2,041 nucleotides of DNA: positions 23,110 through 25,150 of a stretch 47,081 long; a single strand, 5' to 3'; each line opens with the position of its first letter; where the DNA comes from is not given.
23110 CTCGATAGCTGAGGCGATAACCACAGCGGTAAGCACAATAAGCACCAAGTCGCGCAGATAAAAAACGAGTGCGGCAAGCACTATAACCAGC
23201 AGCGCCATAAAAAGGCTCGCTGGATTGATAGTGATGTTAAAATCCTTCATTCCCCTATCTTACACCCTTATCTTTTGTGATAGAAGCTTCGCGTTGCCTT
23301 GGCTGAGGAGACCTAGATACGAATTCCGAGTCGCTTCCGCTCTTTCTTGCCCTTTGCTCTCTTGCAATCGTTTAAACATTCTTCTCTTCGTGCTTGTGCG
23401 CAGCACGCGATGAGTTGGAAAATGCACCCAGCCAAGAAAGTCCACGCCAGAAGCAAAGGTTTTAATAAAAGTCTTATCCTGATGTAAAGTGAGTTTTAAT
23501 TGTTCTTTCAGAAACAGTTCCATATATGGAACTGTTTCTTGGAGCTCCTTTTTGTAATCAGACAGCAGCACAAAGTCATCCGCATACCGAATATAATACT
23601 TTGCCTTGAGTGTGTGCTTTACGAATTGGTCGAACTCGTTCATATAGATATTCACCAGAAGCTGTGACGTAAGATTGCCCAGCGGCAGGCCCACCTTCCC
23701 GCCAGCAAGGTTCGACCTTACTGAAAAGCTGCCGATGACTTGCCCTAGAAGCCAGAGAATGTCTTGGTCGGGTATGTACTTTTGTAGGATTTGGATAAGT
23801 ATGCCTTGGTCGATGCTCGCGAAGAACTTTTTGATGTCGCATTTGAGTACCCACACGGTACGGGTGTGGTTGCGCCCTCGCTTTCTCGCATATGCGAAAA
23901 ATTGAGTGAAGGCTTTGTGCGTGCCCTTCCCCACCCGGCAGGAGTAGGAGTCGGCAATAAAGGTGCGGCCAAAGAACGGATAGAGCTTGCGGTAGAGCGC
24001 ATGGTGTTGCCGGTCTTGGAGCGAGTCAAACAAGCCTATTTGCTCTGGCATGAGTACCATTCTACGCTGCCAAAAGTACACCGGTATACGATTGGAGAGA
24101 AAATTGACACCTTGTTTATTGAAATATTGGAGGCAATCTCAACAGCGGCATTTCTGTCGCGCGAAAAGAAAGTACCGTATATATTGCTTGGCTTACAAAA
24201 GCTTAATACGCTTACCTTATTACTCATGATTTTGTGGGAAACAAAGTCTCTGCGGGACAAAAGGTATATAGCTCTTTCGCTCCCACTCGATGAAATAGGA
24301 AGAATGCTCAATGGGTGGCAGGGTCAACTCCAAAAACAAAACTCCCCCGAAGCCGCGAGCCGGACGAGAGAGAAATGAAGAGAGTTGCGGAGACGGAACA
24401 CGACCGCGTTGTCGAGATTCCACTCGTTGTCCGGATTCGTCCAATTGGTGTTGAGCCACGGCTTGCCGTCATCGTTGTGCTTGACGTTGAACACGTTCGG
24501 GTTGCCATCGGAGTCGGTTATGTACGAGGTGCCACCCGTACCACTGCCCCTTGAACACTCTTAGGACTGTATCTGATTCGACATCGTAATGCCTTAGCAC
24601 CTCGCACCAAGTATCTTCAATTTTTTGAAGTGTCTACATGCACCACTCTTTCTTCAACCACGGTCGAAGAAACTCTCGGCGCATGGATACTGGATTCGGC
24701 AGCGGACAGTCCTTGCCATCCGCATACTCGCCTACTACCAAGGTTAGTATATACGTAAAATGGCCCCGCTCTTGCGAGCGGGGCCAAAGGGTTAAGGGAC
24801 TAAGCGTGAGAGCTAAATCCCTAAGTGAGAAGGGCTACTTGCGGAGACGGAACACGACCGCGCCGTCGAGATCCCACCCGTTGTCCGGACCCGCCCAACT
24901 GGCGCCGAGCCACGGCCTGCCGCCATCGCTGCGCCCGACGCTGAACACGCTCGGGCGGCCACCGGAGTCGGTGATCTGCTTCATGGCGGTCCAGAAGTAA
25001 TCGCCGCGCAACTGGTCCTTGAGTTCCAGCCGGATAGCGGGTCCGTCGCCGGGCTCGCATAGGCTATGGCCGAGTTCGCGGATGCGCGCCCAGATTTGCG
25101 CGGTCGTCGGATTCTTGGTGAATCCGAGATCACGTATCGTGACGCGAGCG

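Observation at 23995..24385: Atypical DGR layout: inverted avd-like gene overlaps a short RT 5' end and lies between TR and RT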

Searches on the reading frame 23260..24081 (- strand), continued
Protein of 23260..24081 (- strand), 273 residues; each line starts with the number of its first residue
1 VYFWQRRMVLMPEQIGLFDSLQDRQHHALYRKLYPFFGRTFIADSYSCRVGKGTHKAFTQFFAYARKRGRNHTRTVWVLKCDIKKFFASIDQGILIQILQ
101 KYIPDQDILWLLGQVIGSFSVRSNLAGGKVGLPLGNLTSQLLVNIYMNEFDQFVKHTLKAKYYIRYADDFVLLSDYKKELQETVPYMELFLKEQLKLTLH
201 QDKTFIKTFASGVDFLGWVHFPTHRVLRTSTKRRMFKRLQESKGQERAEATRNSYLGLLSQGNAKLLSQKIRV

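Call 64: find_encoding_contigs(protein=P0119, flank=1500, max_places=10)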
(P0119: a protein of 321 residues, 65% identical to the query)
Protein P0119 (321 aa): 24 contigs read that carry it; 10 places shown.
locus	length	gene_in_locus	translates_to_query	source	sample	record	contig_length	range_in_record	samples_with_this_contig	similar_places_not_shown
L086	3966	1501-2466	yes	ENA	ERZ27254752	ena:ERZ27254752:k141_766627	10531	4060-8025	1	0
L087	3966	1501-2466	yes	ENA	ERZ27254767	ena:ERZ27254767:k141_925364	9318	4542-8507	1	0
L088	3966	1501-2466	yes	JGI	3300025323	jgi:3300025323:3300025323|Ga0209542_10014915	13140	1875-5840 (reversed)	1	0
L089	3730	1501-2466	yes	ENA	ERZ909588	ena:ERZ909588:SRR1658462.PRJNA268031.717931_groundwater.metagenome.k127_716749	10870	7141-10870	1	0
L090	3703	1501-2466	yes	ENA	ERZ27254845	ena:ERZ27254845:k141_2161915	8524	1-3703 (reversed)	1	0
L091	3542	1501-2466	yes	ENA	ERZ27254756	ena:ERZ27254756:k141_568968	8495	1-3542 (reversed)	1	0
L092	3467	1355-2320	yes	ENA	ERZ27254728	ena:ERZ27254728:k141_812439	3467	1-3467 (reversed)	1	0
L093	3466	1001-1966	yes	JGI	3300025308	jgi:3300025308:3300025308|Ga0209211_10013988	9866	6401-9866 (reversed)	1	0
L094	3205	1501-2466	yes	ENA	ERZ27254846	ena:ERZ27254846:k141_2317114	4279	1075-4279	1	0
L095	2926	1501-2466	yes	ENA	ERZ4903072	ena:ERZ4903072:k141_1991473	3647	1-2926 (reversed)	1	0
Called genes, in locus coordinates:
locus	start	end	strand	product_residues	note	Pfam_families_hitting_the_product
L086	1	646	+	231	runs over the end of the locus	-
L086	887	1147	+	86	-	-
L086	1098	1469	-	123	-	PF22296:bAvd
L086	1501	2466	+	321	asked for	PF00078:RVT_1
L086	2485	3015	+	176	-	PF01250:Ribosomal_S6 (weak)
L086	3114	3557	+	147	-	PF00436:SSB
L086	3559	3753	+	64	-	PF01084:Ribosomal_S18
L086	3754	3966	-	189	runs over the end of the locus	PF08207:EFP_N, PF01132:EFP (weak), PF09285:Elong-fact-P_C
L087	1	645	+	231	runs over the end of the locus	-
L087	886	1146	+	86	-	-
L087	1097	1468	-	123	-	PF22296:bAvd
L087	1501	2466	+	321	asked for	PF00078:RVT_1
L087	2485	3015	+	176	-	PF01250:Ribosomal_S6 (weak)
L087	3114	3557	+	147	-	PF00436:SSB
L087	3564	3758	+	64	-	PF01084:Ribosomal_S18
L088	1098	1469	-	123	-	PF22296:bAvd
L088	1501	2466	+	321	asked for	PF00078:RVT_1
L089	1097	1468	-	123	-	PF22296:bAvd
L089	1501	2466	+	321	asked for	PF00078:RVT_1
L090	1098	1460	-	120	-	PF22296:bAvd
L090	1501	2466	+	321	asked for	PF00078:RVT_1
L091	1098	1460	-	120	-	PF22296:bAvd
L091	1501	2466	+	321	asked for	PF00078:RVT_1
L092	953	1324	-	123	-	PF22296:bAvd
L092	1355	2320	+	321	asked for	PF00078:RVT_1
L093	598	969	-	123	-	PF22296:bAvd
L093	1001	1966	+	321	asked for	PF00078:RVT_1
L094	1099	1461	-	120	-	PF22296:bAvd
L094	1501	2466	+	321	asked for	PF00078:RVT_1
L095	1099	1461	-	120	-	PF22296:bAvd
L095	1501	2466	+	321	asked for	PF00078:RVT_1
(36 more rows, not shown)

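Call 66: search_solved_structures(query=P0002, max_evalue=1e-10, show_alignments=1)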
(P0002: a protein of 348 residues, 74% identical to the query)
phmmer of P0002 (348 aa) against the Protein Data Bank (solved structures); distinct sequences matched with E-value up to 1e-10: 9.
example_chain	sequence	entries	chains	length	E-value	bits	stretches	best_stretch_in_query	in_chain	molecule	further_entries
8ub7_A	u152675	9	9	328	1.1e-40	143.4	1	22-337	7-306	Reverse transcriptase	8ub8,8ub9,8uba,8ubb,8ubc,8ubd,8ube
5hhl_A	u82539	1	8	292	9.1e-17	64.7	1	22-302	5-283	Retron-type reverse transcriptase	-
7uim_D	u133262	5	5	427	1.7e-16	63.8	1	22-306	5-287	Group II intron reverse transcriptase/maturase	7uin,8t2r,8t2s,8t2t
5hhj_A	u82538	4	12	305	8.7e-16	61.5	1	21-299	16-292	Retron-type reverse transcriptase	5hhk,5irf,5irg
6ar1_A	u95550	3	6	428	1.2e-15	61.1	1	55-319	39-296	GsI-IIC RT | Trt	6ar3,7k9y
7kft_D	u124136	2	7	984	1.4e-14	57.6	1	47-302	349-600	Cas6-RT-Cas1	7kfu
8bgj_A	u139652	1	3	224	2.4e-13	53.5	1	152-295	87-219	RNA-directed DNA polymerase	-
6me0_C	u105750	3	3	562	1.8e-12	50.6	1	86-309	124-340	Maturase reverse transcriptase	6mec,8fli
5g2x_C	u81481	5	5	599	1.6e-11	47.5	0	18-260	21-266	GROUP II INTRON-ENCODED PROTEIN LTRA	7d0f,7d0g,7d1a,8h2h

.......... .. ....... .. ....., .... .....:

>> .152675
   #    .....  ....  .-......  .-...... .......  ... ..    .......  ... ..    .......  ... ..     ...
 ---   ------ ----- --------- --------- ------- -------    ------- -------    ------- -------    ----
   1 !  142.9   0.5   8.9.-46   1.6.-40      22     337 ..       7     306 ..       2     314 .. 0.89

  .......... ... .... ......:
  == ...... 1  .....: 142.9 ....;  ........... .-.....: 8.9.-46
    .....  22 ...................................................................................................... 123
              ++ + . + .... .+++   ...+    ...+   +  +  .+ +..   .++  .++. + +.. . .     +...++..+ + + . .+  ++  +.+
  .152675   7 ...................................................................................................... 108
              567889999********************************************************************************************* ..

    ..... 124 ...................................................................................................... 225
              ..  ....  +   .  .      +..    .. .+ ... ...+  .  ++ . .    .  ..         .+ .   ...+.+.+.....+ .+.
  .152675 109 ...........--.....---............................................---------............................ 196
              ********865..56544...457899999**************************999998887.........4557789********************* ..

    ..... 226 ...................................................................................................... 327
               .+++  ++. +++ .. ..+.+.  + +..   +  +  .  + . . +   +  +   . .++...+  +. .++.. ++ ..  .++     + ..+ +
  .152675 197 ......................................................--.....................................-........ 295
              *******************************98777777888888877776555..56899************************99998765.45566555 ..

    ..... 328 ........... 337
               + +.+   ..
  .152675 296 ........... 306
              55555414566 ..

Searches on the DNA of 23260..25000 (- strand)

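Call 36: search_rna_families(source=window, start=23900, end=25000, threshold=evalue, max_evalue=1, show_alignments=2)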
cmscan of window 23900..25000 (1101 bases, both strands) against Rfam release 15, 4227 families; matches with E-value up to 1: 4.
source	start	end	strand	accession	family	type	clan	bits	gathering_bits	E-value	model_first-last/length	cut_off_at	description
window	24755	24849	-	RF02278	Betaproteobacteria_toxic_sRNA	Gene; sRNA;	-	22.2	50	0.079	1-64/64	no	Betaproteobacteria toxic small RNA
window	24747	24820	-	RF00519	suhB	Gene; sRNA;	CL00108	19.1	41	0.36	1-77/77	no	Makes More Granules Regulator RNA (mmgR)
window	24751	24783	-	RF01687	Acido-Lenti-1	Gene; sRNA;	-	18.9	37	0.13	1-46/46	no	Acido-Lenti-1 RNA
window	24138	24174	+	RF03050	RAGATH-25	Gene; sRNA;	-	16.7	49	0.35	1-50/50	no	RAGATH-25 RNA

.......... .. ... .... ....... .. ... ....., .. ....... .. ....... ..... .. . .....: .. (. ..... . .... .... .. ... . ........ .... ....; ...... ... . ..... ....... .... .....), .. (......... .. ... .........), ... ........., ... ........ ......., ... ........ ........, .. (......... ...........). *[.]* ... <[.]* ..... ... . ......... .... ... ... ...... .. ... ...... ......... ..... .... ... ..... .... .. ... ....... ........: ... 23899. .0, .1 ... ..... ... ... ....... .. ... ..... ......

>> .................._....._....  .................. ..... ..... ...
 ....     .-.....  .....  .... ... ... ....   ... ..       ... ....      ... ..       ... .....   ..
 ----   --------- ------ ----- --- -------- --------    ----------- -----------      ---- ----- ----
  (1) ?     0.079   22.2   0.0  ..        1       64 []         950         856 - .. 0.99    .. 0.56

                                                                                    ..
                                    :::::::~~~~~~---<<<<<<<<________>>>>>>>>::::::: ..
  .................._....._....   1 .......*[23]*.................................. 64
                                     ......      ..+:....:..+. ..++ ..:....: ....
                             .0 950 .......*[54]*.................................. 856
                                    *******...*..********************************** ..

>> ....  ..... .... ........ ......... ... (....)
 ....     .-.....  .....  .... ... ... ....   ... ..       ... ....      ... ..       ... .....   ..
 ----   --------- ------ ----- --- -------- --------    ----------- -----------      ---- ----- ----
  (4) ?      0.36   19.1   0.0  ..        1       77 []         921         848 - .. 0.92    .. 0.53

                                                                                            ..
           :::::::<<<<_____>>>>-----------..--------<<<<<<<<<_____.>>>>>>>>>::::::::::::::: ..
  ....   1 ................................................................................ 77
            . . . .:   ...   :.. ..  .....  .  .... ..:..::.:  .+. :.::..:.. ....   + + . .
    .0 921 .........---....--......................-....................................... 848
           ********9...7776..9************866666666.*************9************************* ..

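Call 57: search_rna_families(sources=[L001, L002, L010, L013, L029, L030, L035, L048, L077, L084], threshold=evalue, max_evalue=0.01)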
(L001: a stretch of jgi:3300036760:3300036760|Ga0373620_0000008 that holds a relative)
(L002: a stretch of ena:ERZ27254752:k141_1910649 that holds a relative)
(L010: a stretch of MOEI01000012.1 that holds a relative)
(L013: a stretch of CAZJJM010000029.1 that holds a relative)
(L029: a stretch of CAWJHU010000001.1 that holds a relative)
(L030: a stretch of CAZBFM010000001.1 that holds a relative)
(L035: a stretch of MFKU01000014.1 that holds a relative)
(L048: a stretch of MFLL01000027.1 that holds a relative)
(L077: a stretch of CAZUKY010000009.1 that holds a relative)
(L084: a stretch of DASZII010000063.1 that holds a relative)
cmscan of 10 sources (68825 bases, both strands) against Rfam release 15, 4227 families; matches with E-value up to 0.01: 1.
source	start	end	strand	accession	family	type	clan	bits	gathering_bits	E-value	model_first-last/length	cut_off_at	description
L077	6292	6365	-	RF00005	tRNA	Gene; tRNA;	CL00001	61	29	1e-10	1-71/71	no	tRNA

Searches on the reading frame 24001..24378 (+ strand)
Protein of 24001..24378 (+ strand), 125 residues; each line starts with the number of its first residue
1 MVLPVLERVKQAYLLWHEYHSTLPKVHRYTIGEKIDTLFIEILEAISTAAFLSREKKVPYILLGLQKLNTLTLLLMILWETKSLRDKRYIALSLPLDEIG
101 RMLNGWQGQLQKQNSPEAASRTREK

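Call 3: search_protein_families(library=pfam, proteins=[window:24001-24378:+], max_evalue=0.01)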
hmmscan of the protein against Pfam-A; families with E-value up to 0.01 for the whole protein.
window:24001-24378:+ (125 aa): 1 family
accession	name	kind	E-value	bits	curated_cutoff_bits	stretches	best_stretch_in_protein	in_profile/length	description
PF22296.2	bAvd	-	1.3e-08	35.7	40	1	19-107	17-104/107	bAvd-like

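Call 31: find_encoding_contigs(protein=window:24001-24378:+, flank=3000, max_places=6)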
Protein window:24001-24378:+ (125 aa): no gene with exactly this product is on record in the collection.
